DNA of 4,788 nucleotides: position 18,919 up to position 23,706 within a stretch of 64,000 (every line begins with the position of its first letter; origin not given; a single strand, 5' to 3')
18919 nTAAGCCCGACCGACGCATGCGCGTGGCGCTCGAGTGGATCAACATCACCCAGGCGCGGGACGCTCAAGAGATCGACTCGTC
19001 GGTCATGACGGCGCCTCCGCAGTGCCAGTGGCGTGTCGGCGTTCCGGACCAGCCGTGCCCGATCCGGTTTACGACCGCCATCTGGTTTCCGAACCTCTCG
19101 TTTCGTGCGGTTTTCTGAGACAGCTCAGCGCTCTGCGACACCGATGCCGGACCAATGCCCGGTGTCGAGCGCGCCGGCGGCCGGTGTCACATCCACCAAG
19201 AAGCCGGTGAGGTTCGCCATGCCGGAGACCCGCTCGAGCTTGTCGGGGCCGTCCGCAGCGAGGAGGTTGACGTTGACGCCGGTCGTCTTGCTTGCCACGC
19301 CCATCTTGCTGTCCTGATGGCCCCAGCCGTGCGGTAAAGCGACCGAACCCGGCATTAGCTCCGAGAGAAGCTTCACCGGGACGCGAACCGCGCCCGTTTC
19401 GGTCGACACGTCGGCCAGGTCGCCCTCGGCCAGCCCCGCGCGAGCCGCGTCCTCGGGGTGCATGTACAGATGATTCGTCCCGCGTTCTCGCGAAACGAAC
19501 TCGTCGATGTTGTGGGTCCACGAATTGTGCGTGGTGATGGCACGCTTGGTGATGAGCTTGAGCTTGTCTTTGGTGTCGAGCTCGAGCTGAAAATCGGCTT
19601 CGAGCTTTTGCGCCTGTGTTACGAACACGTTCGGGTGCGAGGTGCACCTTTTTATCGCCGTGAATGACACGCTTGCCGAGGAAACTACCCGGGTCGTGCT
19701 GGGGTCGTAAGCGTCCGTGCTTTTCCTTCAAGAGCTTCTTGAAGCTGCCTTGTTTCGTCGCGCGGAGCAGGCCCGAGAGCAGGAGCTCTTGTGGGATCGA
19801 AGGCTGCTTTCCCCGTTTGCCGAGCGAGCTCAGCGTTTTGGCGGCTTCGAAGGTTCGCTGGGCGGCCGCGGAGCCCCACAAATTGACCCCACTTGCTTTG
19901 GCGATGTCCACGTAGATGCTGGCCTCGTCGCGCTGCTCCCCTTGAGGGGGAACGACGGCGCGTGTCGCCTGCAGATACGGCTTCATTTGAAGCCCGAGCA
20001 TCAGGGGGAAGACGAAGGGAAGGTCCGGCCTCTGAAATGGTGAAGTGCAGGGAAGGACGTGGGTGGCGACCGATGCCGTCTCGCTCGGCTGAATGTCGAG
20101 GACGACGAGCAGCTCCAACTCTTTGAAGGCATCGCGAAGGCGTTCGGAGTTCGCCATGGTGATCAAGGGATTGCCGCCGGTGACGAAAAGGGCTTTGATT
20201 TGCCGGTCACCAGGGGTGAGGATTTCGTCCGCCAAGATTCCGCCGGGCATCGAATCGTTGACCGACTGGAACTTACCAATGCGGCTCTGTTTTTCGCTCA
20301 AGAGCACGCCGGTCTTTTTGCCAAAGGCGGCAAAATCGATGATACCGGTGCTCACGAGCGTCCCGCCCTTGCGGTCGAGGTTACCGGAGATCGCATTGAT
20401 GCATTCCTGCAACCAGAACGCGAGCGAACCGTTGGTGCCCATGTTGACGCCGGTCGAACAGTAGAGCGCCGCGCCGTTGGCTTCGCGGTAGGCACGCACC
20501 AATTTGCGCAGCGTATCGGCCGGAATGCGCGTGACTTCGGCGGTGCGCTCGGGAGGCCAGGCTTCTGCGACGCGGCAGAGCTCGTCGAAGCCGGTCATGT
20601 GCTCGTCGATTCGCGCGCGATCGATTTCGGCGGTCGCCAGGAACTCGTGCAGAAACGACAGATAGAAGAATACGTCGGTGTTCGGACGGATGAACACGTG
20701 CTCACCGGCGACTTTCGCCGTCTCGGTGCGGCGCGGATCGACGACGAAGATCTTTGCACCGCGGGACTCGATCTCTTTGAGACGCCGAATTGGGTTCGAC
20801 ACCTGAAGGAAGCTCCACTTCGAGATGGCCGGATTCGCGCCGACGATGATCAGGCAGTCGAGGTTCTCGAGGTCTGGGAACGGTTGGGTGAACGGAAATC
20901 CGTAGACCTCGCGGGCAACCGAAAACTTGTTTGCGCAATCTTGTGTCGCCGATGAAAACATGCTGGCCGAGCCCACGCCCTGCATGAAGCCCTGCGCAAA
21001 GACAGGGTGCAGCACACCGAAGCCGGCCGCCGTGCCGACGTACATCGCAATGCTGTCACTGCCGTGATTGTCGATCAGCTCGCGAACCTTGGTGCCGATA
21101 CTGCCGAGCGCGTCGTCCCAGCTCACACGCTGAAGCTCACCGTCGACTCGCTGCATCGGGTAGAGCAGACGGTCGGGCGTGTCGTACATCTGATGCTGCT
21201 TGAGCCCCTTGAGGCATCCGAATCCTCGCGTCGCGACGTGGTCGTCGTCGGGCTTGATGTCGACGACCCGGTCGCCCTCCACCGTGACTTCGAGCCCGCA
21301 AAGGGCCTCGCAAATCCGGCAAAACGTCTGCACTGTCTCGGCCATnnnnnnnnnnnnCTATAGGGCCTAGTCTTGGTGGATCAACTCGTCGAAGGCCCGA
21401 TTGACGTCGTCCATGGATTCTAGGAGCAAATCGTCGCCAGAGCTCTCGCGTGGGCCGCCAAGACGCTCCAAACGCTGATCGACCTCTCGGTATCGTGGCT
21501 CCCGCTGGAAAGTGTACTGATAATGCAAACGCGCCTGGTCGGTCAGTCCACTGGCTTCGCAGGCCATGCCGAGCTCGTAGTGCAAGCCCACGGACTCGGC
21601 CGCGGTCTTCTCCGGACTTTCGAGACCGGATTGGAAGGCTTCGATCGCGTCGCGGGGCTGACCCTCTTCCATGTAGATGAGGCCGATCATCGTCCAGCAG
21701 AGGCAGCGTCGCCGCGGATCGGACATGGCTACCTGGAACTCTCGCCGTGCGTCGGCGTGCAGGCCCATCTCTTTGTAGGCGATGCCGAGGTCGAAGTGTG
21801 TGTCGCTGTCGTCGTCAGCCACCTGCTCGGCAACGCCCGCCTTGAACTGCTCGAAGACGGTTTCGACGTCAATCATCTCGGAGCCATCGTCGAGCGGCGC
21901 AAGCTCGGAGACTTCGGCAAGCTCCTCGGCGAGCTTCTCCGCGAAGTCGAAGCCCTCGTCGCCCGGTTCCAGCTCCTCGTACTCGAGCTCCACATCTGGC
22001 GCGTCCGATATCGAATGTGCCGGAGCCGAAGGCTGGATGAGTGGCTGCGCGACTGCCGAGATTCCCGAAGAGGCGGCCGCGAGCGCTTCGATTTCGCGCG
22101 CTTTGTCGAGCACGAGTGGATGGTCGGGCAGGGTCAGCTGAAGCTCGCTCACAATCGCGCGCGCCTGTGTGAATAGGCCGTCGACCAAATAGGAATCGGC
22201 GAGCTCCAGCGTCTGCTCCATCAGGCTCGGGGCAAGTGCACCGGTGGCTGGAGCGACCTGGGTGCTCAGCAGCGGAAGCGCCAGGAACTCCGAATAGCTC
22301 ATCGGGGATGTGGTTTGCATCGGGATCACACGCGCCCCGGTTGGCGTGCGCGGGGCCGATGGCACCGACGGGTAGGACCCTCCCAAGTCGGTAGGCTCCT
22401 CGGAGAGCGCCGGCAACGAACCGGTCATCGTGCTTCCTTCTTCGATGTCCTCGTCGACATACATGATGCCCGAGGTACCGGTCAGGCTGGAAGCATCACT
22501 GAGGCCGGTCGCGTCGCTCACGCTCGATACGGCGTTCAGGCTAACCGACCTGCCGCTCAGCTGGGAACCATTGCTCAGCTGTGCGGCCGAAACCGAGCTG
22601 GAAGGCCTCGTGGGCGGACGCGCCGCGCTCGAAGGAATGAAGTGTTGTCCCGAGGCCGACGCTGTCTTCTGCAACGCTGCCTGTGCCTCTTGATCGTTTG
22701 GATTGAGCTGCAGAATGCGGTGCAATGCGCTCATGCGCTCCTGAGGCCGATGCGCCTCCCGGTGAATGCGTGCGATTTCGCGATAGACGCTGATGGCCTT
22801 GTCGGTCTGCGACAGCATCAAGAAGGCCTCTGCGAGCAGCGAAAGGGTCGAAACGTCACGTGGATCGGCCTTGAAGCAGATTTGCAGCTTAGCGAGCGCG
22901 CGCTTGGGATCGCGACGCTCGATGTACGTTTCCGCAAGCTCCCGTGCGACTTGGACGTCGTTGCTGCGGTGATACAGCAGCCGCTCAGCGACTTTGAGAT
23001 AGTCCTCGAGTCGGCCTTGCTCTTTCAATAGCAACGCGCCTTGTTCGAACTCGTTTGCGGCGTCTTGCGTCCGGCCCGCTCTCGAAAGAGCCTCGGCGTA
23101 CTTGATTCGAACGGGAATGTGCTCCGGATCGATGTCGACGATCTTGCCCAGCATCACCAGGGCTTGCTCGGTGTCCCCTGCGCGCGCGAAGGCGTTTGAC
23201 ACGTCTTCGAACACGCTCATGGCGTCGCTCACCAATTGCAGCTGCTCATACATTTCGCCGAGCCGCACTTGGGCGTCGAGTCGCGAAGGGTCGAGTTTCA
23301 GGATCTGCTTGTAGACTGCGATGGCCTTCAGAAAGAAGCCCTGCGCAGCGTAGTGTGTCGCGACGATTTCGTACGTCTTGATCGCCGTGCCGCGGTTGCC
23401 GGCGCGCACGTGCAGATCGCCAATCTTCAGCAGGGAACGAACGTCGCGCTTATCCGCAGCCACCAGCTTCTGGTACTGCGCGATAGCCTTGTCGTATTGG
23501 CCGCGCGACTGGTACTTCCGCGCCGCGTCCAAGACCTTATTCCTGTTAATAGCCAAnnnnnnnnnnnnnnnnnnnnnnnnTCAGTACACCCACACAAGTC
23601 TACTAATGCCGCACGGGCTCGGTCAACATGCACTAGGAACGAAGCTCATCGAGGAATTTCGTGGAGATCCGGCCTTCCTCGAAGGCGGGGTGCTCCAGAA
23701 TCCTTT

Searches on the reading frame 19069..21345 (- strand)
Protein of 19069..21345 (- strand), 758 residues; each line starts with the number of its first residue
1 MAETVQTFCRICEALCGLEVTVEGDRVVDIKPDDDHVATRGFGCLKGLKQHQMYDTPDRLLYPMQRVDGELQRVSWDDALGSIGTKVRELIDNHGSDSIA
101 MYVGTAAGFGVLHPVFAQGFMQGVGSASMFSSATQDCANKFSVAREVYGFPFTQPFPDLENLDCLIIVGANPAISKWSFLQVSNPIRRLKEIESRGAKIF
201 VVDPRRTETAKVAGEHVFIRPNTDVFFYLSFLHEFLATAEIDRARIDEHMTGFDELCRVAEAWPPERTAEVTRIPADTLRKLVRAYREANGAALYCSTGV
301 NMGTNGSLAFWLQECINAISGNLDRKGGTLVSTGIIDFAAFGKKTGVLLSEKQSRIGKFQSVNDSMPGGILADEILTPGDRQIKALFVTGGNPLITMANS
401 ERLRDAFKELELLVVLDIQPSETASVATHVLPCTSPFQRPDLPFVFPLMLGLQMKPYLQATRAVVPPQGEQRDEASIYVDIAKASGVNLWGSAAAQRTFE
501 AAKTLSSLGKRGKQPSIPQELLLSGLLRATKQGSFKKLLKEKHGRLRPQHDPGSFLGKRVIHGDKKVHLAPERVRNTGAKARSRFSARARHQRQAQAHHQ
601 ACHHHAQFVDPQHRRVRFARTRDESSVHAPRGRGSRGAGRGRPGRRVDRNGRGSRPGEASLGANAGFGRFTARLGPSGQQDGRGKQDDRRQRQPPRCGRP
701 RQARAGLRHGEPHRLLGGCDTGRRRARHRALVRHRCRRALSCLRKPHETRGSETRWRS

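Call 70: search_protein_families(library=pfam, proteins=[window:19069-21345:-], max_evalue=0.00001)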
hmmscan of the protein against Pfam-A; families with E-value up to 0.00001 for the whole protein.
window:19069-21345:- (758 aa): 2 families
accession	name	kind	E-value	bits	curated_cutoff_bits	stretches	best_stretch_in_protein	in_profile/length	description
PF00384.28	Molybdopterin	-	4.1e-36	125.2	24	1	59-483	1-352/353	Molybdopterin oxidoreductase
PF04879.21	Molybdop_Fe4S4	-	3.1e-12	46.7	22.7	1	3-50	2-49/55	Molybdopterin oxidoreductase Fe4S4 domain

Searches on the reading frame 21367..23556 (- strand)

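Call 70: search_protein_families(library=pfam, proteins=[window:21367-23556:-], max_evalue=0.00001)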
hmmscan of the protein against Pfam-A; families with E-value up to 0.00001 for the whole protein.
window:21367-23556:- (729 aa): 16 families
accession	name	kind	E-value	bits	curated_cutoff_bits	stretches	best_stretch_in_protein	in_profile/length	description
PF14559.12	TPR_19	-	1.6e-31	108.8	25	1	125-174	3-52/68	Tetratricopeptide repeat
PF13432.12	TPR_16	-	1.6e-27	96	32.7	0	66-117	4-55/65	Tetratricopeptide repeat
PF13428.12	TPR_14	-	7.9e-26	88.3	23.5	0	257-295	3-41/44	Tetratricopeptide repeat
PF07719.23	TPR_2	-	3e-24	83.5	27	0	620-645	3-28/34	Tetratricopeptide repeat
PF00515.34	TPR_1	-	7.7e-18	63.9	27.8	0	620-646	3-29/34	Tetratricopeptide repeat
PF13431.12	TPR_17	-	7.2e-16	57.5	24.4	0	229-255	7-33/34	Tetratricopeptide repeat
PF13174.12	TPR_6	-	1.8e-15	56.8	26.3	0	41-69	2-30/33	Tetratricopeptide repeat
PF12895.13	ANAPC3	-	1.7e-14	54.3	27.2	0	180-260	2-81/82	Anaphase-promoting complex, cyclosome, subunit 3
PF13181.12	TPR_8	-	5.5e-14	51.5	25.7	0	621-647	4-30/34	Tetratricopeptide repeat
PF13414.12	TPR_11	-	5.9e-14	51.9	26.8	0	15-53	4-42/42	TPR repeat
PF13424.12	TPR_12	-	1.7e-13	51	30.1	0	17-63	15-69/77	Tetratricopeptide repeat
PF23914.1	TPR_CcmH_CycH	-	1.2e-10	41.9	42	0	197-264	80-150/158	Cytochrome c-type biogenesis protein H TPR domain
PF13371.12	TPR_9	-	1.7e-09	38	35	0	179-235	7-63/73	Tetratricopeptide repeat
PF13176.12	TPR_7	-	3.8e-09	36.4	27.9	0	15-37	9-33/36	Tetratricopeptide repeat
PF24575.1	TPR_Slam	-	2.2e-08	34.9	35.2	0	102-170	37-104/104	Surface lipoprotein assembly modifier, N-terminal TPR repeats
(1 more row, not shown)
